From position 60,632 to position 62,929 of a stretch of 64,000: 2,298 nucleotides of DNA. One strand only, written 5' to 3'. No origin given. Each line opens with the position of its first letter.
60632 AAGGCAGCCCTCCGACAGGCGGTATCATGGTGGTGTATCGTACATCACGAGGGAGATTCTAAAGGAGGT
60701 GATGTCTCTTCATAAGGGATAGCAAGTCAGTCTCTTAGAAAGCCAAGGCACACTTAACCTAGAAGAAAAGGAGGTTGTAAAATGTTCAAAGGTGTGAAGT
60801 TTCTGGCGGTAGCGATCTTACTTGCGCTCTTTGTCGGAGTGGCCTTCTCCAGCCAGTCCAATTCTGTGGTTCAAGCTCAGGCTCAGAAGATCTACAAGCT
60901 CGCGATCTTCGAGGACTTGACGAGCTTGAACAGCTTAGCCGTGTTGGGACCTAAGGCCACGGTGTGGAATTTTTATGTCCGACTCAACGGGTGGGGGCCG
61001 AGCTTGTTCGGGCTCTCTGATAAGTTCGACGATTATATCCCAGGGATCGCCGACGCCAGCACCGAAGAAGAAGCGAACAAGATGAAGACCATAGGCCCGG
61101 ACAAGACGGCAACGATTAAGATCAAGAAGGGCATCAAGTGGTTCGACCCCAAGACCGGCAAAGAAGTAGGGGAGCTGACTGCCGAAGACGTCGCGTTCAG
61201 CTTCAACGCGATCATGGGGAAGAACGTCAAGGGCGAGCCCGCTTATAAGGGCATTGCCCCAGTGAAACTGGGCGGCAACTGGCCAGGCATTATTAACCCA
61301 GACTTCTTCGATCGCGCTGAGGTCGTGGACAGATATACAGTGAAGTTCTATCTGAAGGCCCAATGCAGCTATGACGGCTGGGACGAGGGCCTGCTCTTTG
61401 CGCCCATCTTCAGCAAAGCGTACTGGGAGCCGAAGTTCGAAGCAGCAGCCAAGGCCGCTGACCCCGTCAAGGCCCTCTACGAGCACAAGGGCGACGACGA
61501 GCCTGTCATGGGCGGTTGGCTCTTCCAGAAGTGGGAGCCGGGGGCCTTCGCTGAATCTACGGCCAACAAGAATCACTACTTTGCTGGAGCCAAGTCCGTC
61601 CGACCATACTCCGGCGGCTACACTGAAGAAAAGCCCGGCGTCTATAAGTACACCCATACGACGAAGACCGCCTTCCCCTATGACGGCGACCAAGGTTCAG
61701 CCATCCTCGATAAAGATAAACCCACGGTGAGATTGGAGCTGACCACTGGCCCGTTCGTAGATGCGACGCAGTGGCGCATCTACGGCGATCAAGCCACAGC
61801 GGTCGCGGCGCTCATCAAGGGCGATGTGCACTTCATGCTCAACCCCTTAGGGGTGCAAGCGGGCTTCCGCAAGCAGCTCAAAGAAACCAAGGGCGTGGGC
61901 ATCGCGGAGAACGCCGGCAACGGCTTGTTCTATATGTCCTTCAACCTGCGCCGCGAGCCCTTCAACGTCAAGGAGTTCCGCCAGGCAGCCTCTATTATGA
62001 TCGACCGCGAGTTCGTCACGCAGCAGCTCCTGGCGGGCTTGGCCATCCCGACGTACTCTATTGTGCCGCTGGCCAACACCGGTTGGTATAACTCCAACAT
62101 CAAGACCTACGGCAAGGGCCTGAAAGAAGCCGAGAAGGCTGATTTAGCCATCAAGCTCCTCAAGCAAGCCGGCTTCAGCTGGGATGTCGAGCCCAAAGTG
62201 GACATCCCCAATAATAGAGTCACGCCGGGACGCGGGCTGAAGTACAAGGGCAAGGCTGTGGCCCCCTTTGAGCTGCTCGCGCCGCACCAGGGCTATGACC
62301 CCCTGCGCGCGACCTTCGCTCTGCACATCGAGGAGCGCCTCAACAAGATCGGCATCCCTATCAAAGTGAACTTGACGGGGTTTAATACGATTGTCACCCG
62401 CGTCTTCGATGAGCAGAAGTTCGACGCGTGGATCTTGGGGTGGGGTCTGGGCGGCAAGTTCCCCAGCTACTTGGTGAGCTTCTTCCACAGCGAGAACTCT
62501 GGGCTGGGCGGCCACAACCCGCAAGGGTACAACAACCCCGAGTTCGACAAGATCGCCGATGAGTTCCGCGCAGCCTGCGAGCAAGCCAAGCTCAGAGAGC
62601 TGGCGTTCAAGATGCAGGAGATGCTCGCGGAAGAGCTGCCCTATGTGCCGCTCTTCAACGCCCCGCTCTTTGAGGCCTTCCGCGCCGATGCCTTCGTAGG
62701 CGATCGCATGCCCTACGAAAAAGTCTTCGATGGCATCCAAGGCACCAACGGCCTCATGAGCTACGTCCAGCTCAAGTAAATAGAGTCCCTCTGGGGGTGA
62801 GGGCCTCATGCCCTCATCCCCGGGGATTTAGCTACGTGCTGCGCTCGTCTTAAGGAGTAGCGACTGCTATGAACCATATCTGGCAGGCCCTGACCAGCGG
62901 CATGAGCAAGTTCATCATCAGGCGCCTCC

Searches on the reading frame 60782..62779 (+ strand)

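Call 56: search_protein_families(library=pfam, proteins=[window:60782-62779:+], max_evalue=0.00001)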
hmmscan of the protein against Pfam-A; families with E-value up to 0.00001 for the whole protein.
window:60782-62779:+ (665 aa): 1 family
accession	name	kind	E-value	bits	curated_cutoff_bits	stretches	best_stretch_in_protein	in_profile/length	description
PF00496.27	SBP_bac_5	-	1.1e-45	156.8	32.4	1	107-572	16-365/368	Bacterial extracellular solute-binding proteins, family 5 Middle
